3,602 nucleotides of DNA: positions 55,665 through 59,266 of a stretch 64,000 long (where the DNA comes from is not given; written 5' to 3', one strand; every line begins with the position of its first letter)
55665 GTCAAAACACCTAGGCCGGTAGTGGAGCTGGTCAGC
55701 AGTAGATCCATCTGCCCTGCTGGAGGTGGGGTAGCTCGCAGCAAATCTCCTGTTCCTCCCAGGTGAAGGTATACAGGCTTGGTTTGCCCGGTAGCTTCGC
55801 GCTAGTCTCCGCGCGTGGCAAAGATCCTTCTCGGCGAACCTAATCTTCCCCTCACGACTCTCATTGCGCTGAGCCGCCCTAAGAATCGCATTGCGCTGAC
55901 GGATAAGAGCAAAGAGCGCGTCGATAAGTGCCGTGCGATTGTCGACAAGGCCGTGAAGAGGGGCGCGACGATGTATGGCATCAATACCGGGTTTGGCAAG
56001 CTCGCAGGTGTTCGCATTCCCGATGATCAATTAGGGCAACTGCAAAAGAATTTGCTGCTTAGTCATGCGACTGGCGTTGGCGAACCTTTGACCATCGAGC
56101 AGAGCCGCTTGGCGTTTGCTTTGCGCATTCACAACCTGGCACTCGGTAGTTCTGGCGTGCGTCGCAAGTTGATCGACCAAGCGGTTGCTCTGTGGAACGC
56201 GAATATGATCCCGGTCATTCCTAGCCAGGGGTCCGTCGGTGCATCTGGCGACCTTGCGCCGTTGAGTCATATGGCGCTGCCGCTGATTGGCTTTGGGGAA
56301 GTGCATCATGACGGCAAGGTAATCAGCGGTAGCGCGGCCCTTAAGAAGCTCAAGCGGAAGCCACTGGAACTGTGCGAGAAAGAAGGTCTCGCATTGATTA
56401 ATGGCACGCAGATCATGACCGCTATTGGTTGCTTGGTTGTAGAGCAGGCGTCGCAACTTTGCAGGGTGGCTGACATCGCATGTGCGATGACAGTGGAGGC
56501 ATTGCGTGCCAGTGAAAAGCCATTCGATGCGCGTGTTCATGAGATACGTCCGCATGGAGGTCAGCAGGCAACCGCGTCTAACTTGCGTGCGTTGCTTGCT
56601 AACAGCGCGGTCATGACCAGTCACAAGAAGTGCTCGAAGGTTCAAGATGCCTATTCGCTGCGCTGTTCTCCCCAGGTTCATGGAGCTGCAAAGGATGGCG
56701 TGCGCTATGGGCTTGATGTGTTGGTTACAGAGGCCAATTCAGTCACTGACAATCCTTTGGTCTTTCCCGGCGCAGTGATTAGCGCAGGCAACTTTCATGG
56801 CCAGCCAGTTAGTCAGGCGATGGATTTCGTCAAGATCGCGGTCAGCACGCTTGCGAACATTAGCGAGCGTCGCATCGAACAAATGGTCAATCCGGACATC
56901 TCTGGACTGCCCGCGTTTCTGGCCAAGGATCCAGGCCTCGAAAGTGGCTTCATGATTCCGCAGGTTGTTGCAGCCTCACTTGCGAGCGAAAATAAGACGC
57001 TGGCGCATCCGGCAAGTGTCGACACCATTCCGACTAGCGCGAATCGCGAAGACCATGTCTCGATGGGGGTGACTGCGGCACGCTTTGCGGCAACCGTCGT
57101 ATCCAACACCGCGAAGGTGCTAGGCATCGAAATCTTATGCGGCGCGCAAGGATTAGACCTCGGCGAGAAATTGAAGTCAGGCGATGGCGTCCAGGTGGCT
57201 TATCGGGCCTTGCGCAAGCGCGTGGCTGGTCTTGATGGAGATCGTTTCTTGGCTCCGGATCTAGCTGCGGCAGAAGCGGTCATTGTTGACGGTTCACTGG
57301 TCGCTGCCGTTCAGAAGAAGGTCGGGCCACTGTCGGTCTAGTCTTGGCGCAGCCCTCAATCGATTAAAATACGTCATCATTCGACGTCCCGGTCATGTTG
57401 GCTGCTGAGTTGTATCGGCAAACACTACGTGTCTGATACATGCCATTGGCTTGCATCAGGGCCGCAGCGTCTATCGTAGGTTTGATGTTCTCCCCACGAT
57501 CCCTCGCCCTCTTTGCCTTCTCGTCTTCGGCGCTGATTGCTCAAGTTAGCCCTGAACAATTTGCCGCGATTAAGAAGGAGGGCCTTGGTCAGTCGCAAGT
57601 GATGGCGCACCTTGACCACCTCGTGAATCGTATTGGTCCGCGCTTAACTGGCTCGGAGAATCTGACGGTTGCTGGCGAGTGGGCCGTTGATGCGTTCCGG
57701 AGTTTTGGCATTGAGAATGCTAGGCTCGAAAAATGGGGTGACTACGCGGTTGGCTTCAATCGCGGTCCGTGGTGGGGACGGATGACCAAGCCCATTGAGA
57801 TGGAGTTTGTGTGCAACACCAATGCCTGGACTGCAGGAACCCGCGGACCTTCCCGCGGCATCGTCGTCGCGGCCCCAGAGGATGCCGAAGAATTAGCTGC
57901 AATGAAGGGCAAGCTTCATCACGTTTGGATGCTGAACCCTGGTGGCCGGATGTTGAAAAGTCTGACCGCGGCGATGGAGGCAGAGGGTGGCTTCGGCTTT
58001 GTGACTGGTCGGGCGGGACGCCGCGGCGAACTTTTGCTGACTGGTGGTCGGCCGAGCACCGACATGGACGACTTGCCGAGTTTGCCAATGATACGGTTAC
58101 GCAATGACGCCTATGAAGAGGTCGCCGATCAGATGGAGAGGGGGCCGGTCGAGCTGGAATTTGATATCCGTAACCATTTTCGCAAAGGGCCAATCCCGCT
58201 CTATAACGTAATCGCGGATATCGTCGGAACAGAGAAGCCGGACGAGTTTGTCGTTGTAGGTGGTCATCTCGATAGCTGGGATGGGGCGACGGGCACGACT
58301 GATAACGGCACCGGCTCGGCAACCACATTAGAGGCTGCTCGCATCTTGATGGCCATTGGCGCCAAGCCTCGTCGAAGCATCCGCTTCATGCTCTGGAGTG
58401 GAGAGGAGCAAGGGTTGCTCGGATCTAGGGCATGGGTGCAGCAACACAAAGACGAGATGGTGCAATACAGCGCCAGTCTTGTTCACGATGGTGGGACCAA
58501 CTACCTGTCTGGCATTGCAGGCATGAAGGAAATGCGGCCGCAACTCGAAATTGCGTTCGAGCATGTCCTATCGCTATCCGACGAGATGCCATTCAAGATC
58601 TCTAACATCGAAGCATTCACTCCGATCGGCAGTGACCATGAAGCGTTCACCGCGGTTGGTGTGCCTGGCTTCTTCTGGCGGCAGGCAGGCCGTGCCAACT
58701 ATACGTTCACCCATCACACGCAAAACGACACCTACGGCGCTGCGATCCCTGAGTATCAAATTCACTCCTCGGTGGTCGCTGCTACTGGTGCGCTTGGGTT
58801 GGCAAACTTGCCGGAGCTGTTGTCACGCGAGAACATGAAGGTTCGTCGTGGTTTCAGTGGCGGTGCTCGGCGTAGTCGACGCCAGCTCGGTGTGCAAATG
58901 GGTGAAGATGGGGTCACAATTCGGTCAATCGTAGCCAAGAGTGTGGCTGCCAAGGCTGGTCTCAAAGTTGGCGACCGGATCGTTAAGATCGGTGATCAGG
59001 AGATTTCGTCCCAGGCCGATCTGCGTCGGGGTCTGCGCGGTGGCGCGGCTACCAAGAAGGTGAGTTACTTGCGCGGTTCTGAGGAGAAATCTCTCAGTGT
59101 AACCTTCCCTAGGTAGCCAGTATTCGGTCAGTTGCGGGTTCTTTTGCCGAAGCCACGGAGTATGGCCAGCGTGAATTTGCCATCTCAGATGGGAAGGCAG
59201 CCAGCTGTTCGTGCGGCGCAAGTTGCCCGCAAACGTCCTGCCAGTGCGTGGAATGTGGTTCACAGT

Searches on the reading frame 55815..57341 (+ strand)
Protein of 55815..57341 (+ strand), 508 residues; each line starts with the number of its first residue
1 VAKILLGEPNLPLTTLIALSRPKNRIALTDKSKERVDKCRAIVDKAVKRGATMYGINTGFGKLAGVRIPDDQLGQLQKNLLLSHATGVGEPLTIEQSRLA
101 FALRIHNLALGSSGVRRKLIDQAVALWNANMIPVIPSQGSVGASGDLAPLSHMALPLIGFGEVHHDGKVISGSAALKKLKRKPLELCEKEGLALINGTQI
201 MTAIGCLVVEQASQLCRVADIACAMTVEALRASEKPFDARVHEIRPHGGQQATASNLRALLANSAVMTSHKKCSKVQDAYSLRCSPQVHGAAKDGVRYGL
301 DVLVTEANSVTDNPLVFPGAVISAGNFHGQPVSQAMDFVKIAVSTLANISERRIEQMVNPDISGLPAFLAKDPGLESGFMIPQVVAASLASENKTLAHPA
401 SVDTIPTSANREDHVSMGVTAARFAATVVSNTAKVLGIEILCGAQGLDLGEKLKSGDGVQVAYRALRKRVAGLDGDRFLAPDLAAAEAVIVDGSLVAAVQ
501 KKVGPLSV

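Call 63: search_protein_families(library=pfam, proteins=[window:55815-57341:+], max_evalue=0.001)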
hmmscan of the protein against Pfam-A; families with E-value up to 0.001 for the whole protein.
window:55815-57341:+ (508 aa): 1 family
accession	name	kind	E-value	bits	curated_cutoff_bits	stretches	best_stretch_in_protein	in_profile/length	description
PF00221.24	Lyase_aromatic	-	1.4e-187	624.5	27.3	1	13-468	3-466/466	Aromatic amino acid lyase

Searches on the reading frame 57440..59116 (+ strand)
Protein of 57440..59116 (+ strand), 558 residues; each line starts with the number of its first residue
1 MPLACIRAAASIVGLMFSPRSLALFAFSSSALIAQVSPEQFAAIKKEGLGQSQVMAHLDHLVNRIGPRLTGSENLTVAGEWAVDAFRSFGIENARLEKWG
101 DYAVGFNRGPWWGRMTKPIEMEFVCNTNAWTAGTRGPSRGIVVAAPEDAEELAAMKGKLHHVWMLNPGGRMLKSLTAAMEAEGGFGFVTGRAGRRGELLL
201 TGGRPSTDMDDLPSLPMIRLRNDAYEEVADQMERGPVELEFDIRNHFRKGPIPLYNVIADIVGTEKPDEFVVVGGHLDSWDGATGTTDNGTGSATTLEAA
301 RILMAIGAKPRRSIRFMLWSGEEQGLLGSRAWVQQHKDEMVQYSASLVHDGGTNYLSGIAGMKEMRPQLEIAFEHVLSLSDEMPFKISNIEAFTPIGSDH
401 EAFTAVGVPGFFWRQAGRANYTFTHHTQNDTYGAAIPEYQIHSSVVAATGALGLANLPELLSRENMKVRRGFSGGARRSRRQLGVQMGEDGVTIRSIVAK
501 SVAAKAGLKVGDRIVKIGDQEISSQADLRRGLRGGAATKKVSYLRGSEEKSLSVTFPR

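Call 63: search_protein_families(library=pfam, proteins=[window:57440-59116:+], max_evalue=0.001)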
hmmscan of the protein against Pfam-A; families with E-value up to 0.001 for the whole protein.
window:57440-59116:+ (558 aa): 5 families
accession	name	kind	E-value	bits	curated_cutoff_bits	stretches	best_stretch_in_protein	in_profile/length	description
PF04389.22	Peptidase_M28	-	1.9e-31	109.7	21.3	1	256-434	1-176/193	Peptidase family M28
PF13180.12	PDZ_2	-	4.3e-11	43.4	27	1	485-555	7-79/80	PDZ domain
PF17820.7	PDZ_6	-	1.3e-09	38.1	27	1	494-538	2-45/54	PDZ domain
PF00595.29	PDZ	-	2.2e-07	31.6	23.2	1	475-528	17-63/81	PDZ domain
PF01546.33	Peptidase_M20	-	8.5e-07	29.5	24.6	1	283-401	30-113/206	Peptidase family M20/M25/M40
